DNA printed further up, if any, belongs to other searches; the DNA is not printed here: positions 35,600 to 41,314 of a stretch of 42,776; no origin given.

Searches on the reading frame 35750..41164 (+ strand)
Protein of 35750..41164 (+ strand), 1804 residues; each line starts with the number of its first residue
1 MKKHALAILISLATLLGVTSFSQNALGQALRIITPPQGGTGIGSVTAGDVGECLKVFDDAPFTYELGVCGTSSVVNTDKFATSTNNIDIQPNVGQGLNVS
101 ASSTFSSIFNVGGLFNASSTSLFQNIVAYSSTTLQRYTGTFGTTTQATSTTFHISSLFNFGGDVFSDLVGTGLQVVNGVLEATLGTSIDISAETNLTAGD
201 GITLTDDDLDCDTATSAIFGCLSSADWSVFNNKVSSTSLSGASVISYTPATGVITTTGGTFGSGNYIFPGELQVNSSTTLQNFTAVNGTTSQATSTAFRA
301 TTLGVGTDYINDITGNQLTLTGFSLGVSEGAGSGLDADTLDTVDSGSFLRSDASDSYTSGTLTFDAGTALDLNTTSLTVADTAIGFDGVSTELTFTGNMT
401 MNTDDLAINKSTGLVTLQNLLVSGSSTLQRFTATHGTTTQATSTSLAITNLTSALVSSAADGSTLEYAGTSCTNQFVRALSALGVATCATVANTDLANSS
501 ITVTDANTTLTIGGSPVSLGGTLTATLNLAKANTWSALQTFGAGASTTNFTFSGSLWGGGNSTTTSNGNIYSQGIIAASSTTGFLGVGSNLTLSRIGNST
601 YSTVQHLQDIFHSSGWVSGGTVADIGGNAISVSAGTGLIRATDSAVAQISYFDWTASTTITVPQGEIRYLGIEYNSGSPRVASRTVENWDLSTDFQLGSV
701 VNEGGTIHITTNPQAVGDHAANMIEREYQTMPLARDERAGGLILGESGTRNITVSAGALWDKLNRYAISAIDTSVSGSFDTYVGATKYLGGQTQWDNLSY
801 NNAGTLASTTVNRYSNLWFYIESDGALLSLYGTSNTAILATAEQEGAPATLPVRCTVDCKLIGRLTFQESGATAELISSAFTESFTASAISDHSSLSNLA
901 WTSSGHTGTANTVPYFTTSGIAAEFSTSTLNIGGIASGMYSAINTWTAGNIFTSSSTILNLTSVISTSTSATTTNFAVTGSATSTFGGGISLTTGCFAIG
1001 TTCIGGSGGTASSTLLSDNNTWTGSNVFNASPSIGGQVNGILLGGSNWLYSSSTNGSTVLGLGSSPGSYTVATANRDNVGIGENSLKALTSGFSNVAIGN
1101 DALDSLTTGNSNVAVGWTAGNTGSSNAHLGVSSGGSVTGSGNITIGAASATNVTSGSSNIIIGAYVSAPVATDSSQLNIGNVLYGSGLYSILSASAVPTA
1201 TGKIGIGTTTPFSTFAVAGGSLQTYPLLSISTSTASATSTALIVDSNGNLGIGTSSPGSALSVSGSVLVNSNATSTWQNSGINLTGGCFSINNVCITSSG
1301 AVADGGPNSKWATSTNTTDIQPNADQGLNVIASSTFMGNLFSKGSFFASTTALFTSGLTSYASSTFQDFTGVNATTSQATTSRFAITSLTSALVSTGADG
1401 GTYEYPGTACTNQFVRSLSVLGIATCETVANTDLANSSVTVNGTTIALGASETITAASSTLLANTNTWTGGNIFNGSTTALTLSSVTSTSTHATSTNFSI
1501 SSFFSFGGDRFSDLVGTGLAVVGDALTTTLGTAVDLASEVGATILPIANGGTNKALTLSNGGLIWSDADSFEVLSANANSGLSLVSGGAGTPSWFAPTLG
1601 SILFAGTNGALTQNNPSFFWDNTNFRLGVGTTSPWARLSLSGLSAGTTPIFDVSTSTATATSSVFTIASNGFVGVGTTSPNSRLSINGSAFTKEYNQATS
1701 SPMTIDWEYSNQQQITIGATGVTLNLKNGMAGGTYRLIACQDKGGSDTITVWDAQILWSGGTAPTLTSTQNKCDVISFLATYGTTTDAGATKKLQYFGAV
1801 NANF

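Call 36: search_protein_families(library=phrogs, proteins=[window:35750-41164:+], max_evalue=0.001)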
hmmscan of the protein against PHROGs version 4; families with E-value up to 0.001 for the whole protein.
window:35750-41164:+ (1804 aa): 1 family
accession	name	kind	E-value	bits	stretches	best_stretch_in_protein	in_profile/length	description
phrog_5668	-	tail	7.4e-37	127.7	1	600-885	95-384/1567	tail fiber protein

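Call 37: search_protein_families(library=pfam, proteins=[window:35750-41164:+], max_evalue=0.001)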
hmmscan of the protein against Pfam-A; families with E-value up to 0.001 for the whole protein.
window:35750-41164:+ (1804 aa): 0 families
